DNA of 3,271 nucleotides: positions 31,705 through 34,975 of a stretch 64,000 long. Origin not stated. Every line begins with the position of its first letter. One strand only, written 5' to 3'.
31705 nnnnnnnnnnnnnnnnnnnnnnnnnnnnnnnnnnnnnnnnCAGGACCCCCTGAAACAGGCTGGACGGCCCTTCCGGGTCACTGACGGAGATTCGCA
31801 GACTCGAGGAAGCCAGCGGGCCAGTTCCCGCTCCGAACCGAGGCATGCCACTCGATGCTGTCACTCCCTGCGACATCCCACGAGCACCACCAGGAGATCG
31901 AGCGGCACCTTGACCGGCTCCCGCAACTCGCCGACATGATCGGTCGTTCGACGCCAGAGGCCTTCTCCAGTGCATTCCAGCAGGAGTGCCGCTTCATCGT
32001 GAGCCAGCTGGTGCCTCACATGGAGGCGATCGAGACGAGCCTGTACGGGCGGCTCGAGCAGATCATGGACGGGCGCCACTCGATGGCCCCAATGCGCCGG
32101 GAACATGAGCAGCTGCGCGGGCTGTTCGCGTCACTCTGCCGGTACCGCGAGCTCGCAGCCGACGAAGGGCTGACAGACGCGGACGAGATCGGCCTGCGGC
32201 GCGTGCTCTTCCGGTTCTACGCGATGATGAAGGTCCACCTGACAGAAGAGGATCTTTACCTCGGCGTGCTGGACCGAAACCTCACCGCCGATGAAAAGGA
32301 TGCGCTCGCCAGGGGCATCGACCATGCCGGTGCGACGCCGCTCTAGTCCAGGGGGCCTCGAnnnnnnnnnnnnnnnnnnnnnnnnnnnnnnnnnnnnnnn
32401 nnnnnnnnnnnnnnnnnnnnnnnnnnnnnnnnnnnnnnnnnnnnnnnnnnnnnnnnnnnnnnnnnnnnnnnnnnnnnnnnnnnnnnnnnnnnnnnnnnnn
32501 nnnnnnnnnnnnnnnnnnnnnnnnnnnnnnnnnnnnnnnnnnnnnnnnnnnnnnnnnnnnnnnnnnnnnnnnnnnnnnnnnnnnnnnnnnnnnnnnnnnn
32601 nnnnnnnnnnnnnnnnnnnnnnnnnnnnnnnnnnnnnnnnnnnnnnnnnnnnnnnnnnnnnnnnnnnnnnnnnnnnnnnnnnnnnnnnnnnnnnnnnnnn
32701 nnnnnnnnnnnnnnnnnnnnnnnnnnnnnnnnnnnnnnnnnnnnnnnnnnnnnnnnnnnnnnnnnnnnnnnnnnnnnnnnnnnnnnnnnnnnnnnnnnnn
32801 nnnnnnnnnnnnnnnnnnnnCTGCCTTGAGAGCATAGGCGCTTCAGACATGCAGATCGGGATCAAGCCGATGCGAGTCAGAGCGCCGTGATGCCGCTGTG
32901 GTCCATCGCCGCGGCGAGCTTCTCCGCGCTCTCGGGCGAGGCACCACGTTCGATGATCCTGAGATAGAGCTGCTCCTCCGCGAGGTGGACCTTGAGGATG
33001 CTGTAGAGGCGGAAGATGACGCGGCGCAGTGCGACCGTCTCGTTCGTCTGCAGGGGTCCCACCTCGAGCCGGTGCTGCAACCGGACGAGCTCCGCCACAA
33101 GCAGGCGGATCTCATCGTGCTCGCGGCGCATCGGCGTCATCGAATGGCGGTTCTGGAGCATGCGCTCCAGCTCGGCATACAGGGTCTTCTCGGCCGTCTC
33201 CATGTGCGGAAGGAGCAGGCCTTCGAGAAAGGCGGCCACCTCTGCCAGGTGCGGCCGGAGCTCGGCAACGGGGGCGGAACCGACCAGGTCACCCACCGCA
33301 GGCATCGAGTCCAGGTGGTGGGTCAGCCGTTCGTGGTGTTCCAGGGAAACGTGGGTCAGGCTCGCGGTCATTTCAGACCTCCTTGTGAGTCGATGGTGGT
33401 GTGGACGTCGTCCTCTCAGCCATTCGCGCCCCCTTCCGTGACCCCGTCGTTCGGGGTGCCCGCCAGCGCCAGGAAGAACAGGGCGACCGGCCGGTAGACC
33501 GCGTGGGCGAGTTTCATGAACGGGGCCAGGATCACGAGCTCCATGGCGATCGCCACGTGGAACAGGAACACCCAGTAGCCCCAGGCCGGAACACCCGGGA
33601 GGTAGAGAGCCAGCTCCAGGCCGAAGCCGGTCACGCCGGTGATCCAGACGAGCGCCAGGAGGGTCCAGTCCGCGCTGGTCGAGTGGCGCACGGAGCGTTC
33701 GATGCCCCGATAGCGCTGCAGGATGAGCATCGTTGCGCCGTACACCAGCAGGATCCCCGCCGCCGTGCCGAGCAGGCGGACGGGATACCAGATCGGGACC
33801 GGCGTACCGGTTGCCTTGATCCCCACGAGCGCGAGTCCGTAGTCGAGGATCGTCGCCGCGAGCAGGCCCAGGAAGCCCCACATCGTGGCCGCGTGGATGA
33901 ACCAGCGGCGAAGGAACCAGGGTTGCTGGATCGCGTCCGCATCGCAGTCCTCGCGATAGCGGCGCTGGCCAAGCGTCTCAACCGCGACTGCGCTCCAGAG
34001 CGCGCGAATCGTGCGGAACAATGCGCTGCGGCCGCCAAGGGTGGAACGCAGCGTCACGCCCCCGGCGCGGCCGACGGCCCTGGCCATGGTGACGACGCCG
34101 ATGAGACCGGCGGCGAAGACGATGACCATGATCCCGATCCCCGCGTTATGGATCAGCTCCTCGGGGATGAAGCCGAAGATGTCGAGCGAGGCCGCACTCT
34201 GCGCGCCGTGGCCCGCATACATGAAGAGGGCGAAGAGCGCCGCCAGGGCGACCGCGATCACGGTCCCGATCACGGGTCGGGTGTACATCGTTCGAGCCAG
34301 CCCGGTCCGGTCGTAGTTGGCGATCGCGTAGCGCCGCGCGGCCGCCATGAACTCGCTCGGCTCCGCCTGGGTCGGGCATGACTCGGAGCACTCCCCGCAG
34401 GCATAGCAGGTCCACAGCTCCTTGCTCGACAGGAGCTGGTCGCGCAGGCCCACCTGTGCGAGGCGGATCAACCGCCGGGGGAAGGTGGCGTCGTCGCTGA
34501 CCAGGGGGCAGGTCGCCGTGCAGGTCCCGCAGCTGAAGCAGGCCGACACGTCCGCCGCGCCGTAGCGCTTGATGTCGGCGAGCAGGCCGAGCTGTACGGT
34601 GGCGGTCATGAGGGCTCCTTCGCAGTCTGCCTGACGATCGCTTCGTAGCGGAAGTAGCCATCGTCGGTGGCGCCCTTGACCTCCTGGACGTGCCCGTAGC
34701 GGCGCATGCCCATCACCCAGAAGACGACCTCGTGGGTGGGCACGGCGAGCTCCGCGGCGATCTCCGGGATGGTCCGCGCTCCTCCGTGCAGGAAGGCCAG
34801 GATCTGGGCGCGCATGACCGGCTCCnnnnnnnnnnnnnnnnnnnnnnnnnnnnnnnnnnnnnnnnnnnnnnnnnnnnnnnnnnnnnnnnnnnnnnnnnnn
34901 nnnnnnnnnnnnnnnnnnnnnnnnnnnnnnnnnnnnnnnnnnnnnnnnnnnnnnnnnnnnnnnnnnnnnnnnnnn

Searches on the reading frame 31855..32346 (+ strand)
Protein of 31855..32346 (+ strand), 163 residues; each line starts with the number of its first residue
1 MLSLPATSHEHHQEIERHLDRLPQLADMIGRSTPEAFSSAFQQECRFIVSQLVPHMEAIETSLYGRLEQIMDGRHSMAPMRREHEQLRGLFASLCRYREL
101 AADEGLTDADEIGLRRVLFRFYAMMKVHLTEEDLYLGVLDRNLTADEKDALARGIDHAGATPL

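Call 37: search_protein_families(library=pfam, proteins=[window:31855-32346:+], max_evalue=0.01)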
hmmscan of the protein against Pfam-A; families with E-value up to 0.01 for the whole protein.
window:31855-32346:+ (163 aa): 1 family
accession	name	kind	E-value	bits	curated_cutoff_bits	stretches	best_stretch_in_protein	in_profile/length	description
PF01814.28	Hemerythrin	-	8.8e-10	39.6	25.3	1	9-134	7-121/127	Hemerythrin HHE cation binding domain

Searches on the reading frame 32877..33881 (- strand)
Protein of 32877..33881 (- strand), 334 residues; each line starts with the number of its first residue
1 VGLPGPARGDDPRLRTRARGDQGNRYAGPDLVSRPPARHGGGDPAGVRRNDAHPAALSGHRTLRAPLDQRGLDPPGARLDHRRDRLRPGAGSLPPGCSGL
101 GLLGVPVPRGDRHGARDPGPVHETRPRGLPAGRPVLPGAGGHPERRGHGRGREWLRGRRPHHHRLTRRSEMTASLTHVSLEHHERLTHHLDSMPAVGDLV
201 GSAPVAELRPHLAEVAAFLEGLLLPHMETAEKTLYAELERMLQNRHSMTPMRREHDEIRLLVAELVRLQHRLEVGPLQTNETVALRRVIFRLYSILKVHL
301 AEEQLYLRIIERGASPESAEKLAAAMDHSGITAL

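Call 9: search_protein_families(library=pfam, proteins=[window:32877-33881:-], max_evalue=0.001)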
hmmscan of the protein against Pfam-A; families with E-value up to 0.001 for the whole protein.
window:32877-33881:- (334 aa): 1 family
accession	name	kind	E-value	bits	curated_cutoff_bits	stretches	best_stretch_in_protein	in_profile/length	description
PF01814.28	Hemerythrin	-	5.7e-07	30.5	25.3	1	180-304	7-120/127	Hemerythrin HHE cation binding domain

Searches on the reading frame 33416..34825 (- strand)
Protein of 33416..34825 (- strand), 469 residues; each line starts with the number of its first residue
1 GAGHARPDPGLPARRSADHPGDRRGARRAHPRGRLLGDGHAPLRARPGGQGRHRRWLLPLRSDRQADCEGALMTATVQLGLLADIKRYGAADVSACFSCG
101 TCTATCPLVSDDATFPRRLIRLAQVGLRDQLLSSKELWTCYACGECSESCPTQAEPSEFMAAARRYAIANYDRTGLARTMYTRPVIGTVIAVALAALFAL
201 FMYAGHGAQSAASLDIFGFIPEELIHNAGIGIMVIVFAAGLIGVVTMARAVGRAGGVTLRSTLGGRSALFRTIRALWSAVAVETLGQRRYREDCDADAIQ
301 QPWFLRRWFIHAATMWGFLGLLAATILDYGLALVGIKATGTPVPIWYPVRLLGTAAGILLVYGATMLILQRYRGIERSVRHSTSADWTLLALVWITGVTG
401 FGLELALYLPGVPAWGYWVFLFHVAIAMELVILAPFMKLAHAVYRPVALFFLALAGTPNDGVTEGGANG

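Call 9: search_protein_families(library=pfam, proteins=[window:33416-34825:-], max_evalue=0.001)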
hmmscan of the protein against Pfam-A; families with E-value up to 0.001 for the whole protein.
window:33416-34825:- (469 aa): 9 families
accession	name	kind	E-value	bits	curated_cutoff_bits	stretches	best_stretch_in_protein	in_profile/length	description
PF13183.11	Fer4_8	-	5.6e-10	40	27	1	93-152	2-66/68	4Fe-4S dicluster domain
PF13534.11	Fer4_17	-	2e-08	35.1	22.2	1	95-153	1-59/61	4Fe-4S dicluster domain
PF13187.11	Fer4_9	-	2e-07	31.4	27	1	95-154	1-51/52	4Fe-4S dicluster domain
PF13237.11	Fer4_10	-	4e-07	30.3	25.5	1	92-151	5-53/53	4Fe-4S dicluster domain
PF12838.12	Fer4_7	-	2.5e-05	25.1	27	1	96-154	2-52/52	4Fe-4S dicluster domain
PF13484.11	Fer4_16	-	5e-05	24.4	30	0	140-165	2-28/66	4Fe-4S double cluster binding domain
PF25160.1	LdpA_Fe-S-bd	-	6.4e-05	23.1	27.6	0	139-153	27-41/49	LdpA Fe-S cluster-binding domain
PF02665.19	Nitrate_red_gam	-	0.00018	21.7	22.9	0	351-403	89-140/217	Nitrate reductase gamma subunit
PF12797.12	Fer4_2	-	0.00023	21.4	24.5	0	92-107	6-21/22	4Fe-4S binding domain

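Call 22: search_protein_families(library=ncbifam, proteins=[window:33416-34609:-], max_evalue=0.001)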
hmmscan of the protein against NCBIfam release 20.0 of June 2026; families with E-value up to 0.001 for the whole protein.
window:33416-34609:- (397 aa): 18 families
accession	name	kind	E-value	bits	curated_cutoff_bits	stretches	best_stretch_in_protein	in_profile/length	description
NF038018.1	qmoC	equivalog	6.9e-60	203.4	300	1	8-379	4-360/360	quinone-interacting membrane-bound oxidoreductase complex subunit QmoC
TIGR03290.1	CoB_CoM_SS_C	equivalog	2.6e-18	66.4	160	1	22-97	2-77/144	CoB--CoM heterodisulfide reductase subunit C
NF011607.0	PRK15033.1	subfamily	9.1e-14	51.2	524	1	67-380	68-374/389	tricarballylate utilization 4Fe-4S protein TcuB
NF041890.1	hdrC_Methbact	equivalog_domain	1.6e-11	44.2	270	1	9-98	16-104/192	ferredoxin:CoB-CoM heterodisulfide reductase subunit HdrC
NF041779.1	hetero_SS_HdrC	equivalog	3.5e-09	36.4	350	1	20-98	29-106/198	ferredoxin:CoB-CoM heterodisulfide reductase subunit HdrC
NF008369.0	PRK11168.1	equivalog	2.9e-08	33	278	1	19-110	8-101/401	anaerobic glycerol-3-phosphate dehydrogenase subunit C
TIGR01945.1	rnfC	subfamily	2.1e-06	26.6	245.95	1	15-86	356-422/435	RnfABCDGE type electron transport complex subunit C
NF006391.0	PRK08640.1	equivalog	2.7e-06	26.4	244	0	64-91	151-178/254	succinate dehydrogenase iron-sulfur subunit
NF008434.0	PRK11274.1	equivalog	4e-06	26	333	1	21-134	22-137/409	glycolate oxidase subunit GlcF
TIGR00384.1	dhsB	subfamily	6.9e-06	25.7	88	1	19-87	137-217/222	succinate dehydrogenase and fumarate reductase iron-sulfur protein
NF009226.0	PRK12576.1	equivalog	2.2e-05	24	344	1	22-96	154-238/317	succinate dehydrogenase/fumarate reductase iron-sulfur subunit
NF041837.1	rnfC_Methano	equivalog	3e-05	23.1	650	1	22-83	358-414/438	Rnf electron transport complex subunit RnfC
NF004616.0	PRK05950.1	subfamily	6e-05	22.3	228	1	19-96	144-234/238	succinate dehydrogenase iron-sulfur subunit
NF058577.1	FdxA_fam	equivalog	0.00021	21.4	65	0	20-35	34-49/52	4Fe-4S ferredoxin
TIGR03287.1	methan_mark_16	hypoth_equivalog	0.00025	19.6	363.95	0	12-35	320-343/391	methanogenesis marker 16 metalloprotein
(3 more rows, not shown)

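Call 74: find_homologous_proteins(query=window:33416-34609:-, max_evalue=1e-10)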
Query window:33416-34609:- (397 aa): 1851 proteins with E <= 1e-10 among 8000 candidates; the best 120 are listed.
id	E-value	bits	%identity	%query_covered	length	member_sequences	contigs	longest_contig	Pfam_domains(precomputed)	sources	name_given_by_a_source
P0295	5.9e-252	854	96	100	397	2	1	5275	PF13534.12,PF25160.2,PF13237.12,PF13183.12,PF13187.12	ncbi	ncbi:MAG: 4Fe-4S dicluster domain-containing protein [Candidatus Limnocylindria bacterium]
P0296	3.8e-244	828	93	100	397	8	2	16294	PF13534.12,PF13237.12,PF13183.12,PF13187.12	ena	-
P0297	1.7e-242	823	92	100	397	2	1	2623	PF12838.13,PF13534.12,PF25160.2,PF13237.12,PF13183.12,PF13187.12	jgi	jgi:ferredoxin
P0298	7.7e-242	820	92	100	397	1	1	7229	PF12838.13,PF13534.12,PF25160.2,PF13237.12,PF13183.12,PF13187.12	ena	-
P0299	5.8e-231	785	88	100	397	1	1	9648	PF12838.13,PF13534.12,PF25160.2,PF13237.12,PF13183.12,PF13187.12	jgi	jgi:ferredoxin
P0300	5.4e-225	765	86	99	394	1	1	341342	PF13534.12,PF25160.2,PF13237.12,PF13183.12,PF13187.12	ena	-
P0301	2.9e-224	763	85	99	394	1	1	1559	PF02665.20,PF13534.12,PF25160.2,PF13237.12,PF13183.12,PF13187.12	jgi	jgi:ferredoxin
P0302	6.6e-224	761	84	100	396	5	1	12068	PF12838.13,PF13534.12,PF25160.2,PF13237.12,PF13183.12,PF13187.12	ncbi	-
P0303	3.2e-223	759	85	98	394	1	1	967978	PF02665.20,PF12838.13,PF13534.12,PF13237.12,PF13183.12,PF13187.12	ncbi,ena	-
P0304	4.6e-223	759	84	99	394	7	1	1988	PF02665.20,PF13534.12,PF25160.2,PF13237.12,PF13183.12,PF13187.12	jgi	-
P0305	5.6e-223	758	85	100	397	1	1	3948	PF13534.12,PF13237.12,PF13183.12,PF13187.12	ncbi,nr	ncbi:MAG TPA: 4Fe-4S dicluster domain-containing protein [Candidatus Limnocylindrales bacterium]|nr:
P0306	1.2e-222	757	84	100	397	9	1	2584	PF13534.12,PF25160.2,PF13237.12,PF13183.12,PF13187.12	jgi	jgi:ferredoxin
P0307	1.9e-222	757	85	97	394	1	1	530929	PF02665.20,PF12838.13,PF13534.12,PF13237.12,PF13183.12,PF13187.12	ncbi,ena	-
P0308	2.7e-222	756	83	100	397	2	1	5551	PF12838.13,PF13534.12,PF25160.2,PF13237.12,PF13183.12,PF13187.12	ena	-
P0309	9.7e-222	754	84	99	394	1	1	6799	PF02665.20,PF13534.12,PF25160.2,PF13237.12,PF13183.12,PF13187.12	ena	-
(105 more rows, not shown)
